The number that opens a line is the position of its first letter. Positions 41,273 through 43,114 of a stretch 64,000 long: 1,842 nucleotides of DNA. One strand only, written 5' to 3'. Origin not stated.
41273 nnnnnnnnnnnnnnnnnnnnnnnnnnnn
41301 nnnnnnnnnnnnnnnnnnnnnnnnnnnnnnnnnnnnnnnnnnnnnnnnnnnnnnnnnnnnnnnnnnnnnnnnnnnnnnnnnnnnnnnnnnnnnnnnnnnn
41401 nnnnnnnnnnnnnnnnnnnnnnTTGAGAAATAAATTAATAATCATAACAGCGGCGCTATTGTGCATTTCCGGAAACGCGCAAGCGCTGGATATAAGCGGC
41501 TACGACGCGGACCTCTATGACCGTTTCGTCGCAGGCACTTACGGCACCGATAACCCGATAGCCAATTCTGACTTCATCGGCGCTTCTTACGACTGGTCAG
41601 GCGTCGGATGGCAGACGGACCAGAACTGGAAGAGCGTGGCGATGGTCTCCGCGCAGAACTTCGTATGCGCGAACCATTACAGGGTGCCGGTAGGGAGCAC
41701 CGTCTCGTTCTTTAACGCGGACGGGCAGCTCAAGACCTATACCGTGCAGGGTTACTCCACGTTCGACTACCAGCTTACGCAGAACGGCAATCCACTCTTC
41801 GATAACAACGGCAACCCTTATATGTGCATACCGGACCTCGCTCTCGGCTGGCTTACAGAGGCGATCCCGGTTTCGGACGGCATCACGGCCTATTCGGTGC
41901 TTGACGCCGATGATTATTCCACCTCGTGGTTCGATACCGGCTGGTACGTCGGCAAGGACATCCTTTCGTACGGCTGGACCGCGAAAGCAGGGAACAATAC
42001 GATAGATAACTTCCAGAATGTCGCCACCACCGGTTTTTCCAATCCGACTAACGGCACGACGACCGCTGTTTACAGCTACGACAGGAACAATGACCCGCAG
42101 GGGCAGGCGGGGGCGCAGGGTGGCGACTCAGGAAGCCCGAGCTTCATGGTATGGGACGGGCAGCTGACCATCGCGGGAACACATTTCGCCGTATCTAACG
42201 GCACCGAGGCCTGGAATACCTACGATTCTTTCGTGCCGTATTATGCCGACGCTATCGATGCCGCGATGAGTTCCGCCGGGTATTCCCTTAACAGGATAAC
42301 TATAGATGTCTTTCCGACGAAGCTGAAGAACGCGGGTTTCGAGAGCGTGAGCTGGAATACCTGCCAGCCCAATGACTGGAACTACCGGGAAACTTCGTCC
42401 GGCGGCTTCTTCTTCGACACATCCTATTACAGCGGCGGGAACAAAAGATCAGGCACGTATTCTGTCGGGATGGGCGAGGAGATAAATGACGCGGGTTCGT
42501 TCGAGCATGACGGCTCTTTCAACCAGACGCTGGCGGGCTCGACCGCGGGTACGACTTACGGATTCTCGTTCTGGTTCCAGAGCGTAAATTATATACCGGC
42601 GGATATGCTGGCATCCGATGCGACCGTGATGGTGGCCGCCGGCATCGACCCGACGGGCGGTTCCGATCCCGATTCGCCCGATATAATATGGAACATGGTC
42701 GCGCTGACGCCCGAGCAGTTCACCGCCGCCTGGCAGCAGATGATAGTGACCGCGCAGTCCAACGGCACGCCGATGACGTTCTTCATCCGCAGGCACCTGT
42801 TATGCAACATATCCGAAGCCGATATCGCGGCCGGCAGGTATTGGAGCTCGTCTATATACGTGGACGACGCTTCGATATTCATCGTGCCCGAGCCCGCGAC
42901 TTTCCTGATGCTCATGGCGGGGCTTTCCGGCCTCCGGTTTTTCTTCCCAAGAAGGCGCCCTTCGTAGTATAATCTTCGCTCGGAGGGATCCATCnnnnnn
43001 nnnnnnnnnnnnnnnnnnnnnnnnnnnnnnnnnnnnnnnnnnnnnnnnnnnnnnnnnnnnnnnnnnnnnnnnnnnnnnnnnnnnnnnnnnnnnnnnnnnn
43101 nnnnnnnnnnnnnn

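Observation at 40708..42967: Tandem PEP-CTERM proteins sharing an unknown roughly 190 aa domain, one fused to a trypsin-like H-D-S domain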

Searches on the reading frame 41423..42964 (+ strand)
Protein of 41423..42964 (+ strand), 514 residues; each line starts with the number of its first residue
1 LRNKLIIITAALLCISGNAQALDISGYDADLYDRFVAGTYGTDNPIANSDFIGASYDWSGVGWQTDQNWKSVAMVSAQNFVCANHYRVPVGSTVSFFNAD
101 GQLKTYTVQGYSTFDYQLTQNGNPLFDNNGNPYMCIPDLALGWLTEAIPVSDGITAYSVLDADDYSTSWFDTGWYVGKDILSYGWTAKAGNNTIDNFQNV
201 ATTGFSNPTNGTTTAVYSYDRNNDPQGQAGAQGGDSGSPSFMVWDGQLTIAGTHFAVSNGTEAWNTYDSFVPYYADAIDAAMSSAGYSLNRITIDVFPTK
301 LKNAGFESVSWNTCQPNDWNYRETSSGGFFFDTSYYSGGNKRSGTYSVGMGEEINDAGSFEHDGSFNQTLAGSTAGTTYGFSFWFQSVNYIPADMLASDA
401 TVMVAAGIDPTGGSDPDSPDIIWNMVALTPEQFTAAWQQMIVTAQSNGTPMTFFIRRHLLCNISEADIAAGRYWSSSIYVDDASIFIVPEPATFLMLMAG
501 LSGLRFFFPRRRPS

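Call 3: search_protein_families(library=pfam, proteins=[window:41423-42964:+], max_evalue=1)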
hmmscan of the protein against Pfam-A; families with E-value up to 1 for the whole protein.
window:41423-42964:+ (514 aa): 1 family
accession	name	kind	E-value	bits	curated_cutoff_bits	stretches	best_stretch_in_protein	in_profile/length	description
PF07589.16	PEP-CTERM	-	0.0016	18.9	20.7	1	488-505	2-19/24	PEP-CTERM motif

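Call 4: search_protein_families(library=ncbifam, proteins=[window:41423-42964:+], max_evalue=1)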
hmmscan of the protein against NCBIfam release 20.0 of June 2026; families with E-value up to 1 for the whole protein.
window:41423-42964:+ (514 aa): 7 families
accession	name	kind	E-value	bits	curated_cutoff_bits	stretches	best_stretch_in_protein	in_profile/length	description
NF038129.1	PEP_NF038129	equivalog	0.00027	20.9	65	1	473-507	156-190/194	NF038129 family PEP-CTERM protein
NF038126.1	PEP_CTERM_FxDxF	subfamily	0.0013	19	50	1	485-512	139-165/165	FxDxF family PEP-CTERM protein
TIGR02595.1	PEP_CTERM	domain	0.011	16.6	16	1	488-504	1-17/24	PEP-CTERM sorting domain-containing protein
NF038120.1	PEP_CTERM_QFxxD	subfamily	0.014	15.2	80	1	479-505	184-210/215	NF038120 family PEP-CTERM protein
NF038125.1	PEP_CTERM_THxN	subfamily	0.094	12.3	85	1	485-507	222-242/246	THxN family PEP-CTERM protein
NF038119.1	PEP_CTERM_MHFG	equivalog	0.18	12.1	100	1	485-511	233-259/260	MHFG family PEP-CTERM protein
NF035944.1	PEPxxWA-CTERM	domain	0.56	10.2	35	1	488-501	1-14/24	PEPxxWA-CTERM sorting domain-containing protein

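Call 7: search_solved_structures(query=window:41423-42964:+, max_evalue=10, show_alignments=3)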
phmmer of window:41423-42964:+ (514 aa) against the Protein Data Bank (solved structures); distinct sequences matched with E-value up to 10: 0.

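Call 8: find_homologous_proteins(query=window:41423-42964:+, max_evalue=0.001)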
Query window:41423-42964:+ (514 aa): 24 proteins with E <= 0.001 among 8000 candidates.
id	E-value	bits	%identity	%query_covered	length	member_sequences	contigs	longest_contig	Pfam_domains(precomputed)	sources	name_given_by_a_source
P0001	0.0e+0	1186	100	100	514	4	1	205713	-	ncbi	-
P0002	1.8e-286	969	81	100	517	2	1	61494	-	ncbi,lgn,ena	ncbi:MAG: PEP-CTERM sorting domain-containing protein [Candidatus Omnitrophota bacterium]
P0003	3.3e-268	909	78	96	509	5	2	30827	-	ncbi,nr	ncbi:MAG: PEP-CTERM sorting domain-containing protein [Candidatus Omnitrophica bacterium]|nr:PEP-CTE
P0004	5.0e-263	892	78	95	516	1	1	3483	-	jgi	jgi:hypothetical protein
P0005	5.8e-233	793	76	89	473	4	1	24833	-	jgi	-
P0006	4.9e-151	522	50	99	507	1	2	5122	PF07589.17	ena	-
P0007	1.2e-142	495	48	96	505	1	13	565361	PF07589.17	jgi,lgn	jgi:hypothetical protein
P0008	4.2e-142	493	49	95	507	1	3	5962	PF07589.17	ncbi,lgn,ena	-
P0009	4.6e-133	463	48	96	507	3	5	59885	-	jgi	jgi:hypothetical protein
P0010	4.7e-129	450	44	99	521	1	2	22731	PF07589.17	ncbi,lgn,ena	-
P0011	5.5e-84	301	50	57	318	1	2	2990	-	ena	-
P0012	3.3e-70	256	48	57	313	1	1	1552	-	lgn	-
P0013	1.5e-69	254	47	57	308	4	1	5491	-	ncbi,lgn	-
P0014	3.1e-69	252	48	58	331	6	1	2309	-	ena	-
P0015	6.9e-67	245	45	57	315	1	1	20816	-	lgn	-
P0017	7.3e-63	231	40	57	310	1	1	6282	PF07589.17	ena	-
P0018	3.1e-56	210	44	56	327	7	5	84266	-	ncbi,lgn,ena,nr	ncbi:MAG: hypothetical protein KAS46_05530 [Candidatus Aureabacteria bacterium]|nr:hypothetical prot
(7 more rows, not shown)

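Call 18: find_encoding_contigs(protein=P0001, flank=10000, max_places=3)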
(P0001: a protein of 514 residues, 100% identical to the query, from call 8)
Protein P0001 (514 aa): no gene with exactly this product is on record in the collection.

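Call 19: find_encoding_contigs(protein=P0002, flank=10000, max_places=3)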
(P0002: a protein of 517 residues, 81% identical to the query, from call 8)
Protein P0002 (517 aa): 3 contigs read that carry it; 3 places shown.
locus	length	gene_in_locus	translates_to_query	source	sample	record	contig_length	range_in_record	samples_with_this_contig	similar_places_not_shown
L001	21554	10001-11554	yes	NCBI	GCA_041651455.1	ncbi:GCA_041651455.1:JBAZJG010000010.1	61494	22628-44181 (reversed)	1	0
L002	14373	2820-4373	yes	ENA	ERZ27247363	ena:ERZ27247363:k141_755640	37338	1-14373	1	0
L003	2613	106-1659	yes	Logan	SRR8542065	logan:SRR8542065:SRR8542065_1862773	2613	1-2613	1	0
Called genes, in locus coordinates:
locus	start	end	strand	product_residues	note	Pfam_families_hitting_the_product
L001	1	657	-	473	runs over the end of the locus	PF00361:Proton_antipo_M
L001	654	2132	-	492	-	PF00361:Proton_antipo_M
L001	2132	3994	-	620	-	PF00662:Proton_antipo_N, PF00361:Proton_antipo_M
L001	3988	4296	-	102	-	PF00420:Oxidored_q2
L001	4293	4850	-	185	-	PF00499:Oxidored_q3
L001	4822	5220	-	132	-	PF25160:LdpA_Fe-S-bd (faint), PF00037:Fer4 (weak), PF13237:Fer4_10 (faint), PF14697:Fer4_21, PF12837:Fer4_6 (faint), PF12838:Fer4_7, PF13187:Fer4_9, PF00037:Fer4, +1 more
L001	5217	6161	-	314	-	PF00146:NADHdh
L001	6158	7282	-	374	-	PF00346:Complex1_49kDa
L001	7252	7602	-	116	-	PF00329:Complex1_30kDa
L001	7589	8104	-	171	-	PF01058:Oxidored_q6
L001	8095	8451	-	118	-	PF00507:Oxidored_q4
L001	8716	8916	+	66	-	PF00313:CSD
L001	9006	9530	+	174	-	PF00293:NUDIX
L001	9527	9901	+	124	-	-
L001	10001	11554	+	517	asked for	-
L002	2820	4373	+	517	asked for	-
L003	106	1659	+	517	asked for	-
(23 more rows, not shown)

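Call 20: find_encoding_contigs(protein=P0007, flank=10000, max_places=3)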
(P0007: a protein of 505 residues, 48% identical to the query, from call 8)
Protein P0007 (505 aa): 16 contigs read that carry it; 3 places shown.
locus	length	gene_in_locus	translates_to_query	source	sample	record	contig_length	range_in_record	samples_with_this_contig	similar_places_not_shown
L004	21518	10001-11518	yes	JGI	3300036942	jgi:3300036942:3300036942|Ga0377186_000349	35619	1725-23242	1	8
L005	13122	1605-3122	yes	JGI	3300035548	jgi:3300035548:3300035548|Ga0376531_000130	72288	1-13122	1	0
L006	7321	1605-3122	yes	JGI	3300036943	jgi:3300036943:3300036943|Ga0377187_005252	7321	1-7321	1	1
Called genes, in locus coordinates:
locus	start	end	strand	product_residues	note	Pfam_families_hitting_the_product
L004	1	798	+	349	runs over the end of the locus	PF00180:Iso_dh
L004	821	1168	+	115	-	PF05635:23S_rRNA_IVP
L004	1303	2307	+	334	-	PF01118:Semialdhyde_dh, PF02774:Semialdhyde_dhC, PF02800:Gp_dh_C (weak)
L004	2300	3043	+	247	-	PF01416:PseudoU_synth_1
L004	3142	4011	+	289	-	PF18144:SMODS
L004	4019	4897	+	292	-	PF18159:S_4TM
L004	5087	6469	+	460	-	PF18862:ApeA_NTD1, PF18739:HEPN_Apea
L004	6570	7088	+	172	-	PF05708:Peptidase_C92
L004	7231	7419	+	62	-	PF18929:DUF5678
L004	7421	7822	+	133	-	PF13650:Asp_protease_2 (weak), PF13975:gag-asp_proteas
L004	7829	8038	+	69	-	-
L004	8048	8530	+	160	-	-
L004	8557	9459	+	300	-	-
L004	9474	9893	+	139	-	PF07883:Cupin_2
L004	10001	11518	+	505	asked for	PF07589:PEP_exosort_dom (weak)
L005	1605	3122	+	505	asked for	PF07589:PEP_exosort_dom (weak)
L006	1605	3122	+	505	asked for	PF07589:PEP_exosort_dom (weak)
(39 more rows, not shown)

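Call 27: predict_structure(alignment_id=A1)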
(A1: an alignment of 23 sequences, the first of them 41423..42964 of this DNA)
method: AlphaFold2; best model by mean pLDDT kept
length: 514 residues; sequences in the alignment: 23
mean_pLDDT: 83.5   pTM: 0.60
mean pLDDT of the five models: 83.5, 82.8, 81.0, 80.4, 78.8
residues with pLDDT >= 90: 232; 70-90: 190; 50-70: 69; < 50: 23
segments of 3 or more residues with pLDDT < 50: 15-19, 297-300, 328-334
pLDDT, mean of each block of 10 residues (from residue 1): 70 50 91 94 94 96 93 98 95 96 97 84 76 88 97 97 67 84 93 89 72 92 91 91 95 90 91 94 92 62 55 70 69 52 72 86 89 82 87 83 94 93 91 82 88 93 90 88 74 56 61 51
secondary structure, 60 per line:
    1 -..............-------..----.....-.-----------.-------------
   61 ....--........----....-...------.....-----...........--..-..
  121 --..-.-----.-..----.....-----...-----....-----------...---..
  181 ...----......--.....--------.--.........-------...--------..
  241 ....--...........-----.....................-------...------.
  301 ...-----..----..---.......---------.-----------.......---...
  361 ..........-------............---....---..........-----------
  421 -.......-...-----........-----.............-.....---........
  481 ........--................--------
elements in order: H2-15 H29-32 E61-64 E67-74 E79-82 E93-97 E103-113 E140-144 E158-161 E179-183 E188-193 E196-200 E212-220 E228-230 E239-244 E247-257 E263-270 H271-283 E291-293 E300-303 E320-326 E348-354 E358-370 E378-389 E400-409 E422-428 E438-445 E451-463 H465-469 E473-488 H491-506

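Call 30: fold_search(model_id=the predicted structure, library=pdb)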
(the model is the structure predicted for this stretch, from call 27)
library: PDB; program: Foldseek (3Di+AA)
matches with E <= 10: 1731; with E <= 0.001: 408
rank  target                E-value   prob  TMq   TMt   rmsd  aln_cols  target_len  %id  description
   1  2xom_A                4.0e-08  1.00  0.21  0.65   6.2       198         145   16  Atomic resolution structure of TmCBM61 in complex with beta-1,4- galactotriose (released 2010-09-08)
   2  2zdv_H                9.5e-08  1.00  0.31  0.59   6.4       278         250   15  Exploring Thrombin S1 pocket (released 2008-10-28)
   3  3e0p                  1.1e-07  1.00  0.26  0.51  11.0       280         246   15  The X-ray structure of Human Prostasin in complex with a covalent benzoxazole inhibitor (released 2008-09-09)
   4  3e16                  1.2e-07  1.00  0.27  0.52  10.6       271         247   17  X-ray structure of human prostasin in complex with Benzoxazole warhead peptidomimic, lysine in P3 (released 2008-09-09)
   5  2xon_L                1.4e-07  1.00  0.22  0.68   4.4       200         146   14  Structure of TmCBM61 in complex with beta-1,4-galactotriose at 1.4 A resolution (released 2010-09-08)
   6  6bqm                  1.4e-07  1.00  0.27  0.29  23.3       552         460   11  Secreted serine protease VesC from Vibrio cholerae (released 2018-11-28)
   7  4e05_H                1.6e-07  1.00  0.31  0.58   6.6       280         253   14  Anophelin from the malaria vector inhibits thrombin through a novel reverse-binding mechanism (released 2012-12-05)
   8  3so3_A                1.7e-07  1.00  0.28  0.56   7.2       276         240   16  Structures of Fab-Protease Complexes Reveal a Highly Specific Non-Canonical Mechanism of Inhibition. (released 2012-06-20)
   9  5w6h_A                1.8e-07  1.00  0.22  0.17   6.9       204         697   11  Crystal structure of Bacteriophage CBA120 tailspike protein 4 enzymatically active domain (TSP4dN, orf213) (released 2018-10-24)
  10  2afq_B                1.9e-07  1.00  0.31  0.60   5.9       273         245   14  1.9 angstrom crystal structure of wild-type human thrombin in the sodium free state (released 2005-11-15)
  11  5mm6_H                2.0e-07  1.00  0.30  0.58   6.5       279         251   15  Thrombin Mutant A190S in complex with (S)-1-(D-phenylalanyl)-N-(4-carbamimidoylbenzyl)pyrrolidine-2-carboxamide (released 2017-12-20)
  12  5gim_B                2.1e-07  1.00  0.30  0.57   6.6       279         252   14  Crystal structure of thrombin-avathrin complex (released 2017-05-03)
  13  3dfl                  2.3e-07  1.00  0.27  0.53  10.7       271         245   16  Crystal structure of human Prostasin complexed to 4-guanidinobenzoic acid (released 2008-10-14)
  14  4ash_B                2.5e-07  1.00  0.24  0.64   6.1       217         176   13  Crystal structure of the NS6 protease from murine norovirus 1 (released 2012-05-16)
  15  2c26                  2.7e-07  1.00  0.21  0.37  11.7       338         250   11  Structural basis for the promiscuous specificity of the carbohydrate- binding modules from the beta-sandwich super famil (released 2005-10-18)
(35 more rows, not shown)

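Call 68: find_encoding_contigs(protein=P0018, flank=10000, max_places=2)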
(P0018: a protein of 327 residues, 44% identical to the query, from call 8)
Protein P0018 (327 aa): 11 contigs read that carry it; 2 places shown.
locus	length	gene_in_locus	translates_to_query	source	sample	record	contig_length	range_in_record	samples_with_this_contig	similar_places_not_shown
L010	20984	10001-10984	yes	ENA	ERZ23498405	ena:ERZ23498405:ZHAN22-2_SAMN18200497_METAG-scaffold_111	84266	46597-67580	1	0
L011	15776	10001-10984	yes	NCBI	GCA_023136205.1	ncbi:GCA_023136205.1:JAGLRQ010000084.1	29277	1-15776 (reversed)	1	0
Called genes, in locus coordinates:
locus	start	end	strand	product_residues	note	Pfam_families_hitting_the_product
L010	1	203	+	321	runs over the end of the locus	-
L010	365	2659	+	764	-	PF13166:AAA_13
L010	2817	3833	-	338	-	-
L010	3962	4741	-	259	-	-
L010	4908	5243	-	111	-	-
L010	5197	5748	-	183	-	PF13274:SocA_Panacea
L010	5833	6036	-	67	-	-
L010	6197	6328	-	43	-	-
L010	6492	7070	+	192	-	PF19502:DUF6036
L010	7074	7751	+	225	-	-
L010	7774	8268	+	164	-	-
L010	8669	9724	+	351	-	PF02661:Fic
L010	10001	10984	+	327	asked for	-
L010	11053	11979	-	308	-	PF00291:PALP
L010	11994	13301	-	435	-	PF01053:Cys_Met_Meta_PP, PF01041:DegT_DnrJ_EryC1, PF00266:Aminotran_5 (weak)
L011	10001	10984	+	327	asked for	-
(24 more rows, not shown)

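Call 69: find_encoding_contigs(protein=P0009, flank=10000, max_places=2)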
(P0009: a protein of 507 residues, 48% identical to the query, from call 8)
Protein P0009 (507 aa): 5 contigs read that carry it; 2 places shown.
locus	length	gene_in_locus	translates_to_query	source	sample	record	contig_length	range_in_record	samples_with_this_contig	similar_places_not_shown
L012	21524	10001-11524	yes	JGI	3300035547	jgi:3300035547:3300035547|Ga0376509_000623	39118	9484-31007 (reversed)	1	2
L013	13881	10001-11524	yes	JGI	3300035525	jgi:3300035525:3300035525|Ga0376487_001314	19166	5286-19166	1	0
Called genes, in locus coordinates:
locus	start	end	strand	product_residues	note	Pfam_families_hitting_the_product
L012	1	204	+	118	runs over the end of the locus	PF02635:DsrE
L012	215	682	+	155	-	PF01980:TrmO_N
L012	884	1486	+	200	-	PF07931:CPT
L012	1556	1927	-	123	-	-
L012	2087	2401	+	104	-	-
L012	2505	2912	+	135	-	PF09383:NIL, PF00037:Fer4 (weak), PF13237:Fer4_10, PF14697:Fer4_21, PF12838:Fer4_7, PF13187:Fer4_9, PF00037:Fer4, PF12837:Fer4_6, +5 more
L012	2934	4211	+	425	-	PF00330:Aconitase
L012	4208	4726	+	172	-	PF00694:Aconitase_C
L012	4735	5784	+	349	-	PF00180:Iso_dh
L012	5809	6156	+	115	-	PF05635:23S_rRNA_IVP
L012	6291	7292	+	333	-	PF01118:Semialdhyde_dh, PF02800:Gp_dh_C (faint), PF02774:Semialdhyde_dhC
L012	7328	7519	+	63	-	PF05635:23S_rRNA_IVP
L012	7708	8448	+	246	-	PF01416:PseudoU_synth_1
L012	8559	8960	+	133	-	-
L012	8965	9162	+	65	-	-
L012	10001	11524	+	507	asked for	-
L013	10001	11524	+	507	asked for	-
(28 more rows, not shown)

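Call 71: list_cluster_members(proteins=[P0001, P0025])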
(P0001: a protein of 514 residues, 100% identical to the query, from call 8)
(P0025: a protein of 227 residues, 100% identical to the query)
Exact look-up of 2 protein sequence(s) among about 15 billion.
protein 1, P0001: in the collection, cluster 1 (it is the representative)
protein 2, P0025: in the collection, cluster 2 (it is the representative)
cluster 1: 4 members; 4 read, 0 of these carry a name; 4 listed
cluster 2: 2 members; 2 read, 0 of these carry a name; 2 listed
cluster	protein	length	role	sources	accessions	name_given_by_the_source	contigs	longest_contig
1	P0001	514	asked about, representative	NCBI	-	-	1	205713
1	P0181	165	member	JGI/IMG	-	-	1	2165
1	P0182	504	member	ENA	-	-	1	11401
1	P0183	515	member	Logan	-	-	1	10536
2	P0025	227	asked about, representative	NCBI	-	-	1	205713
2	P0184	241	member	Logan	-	-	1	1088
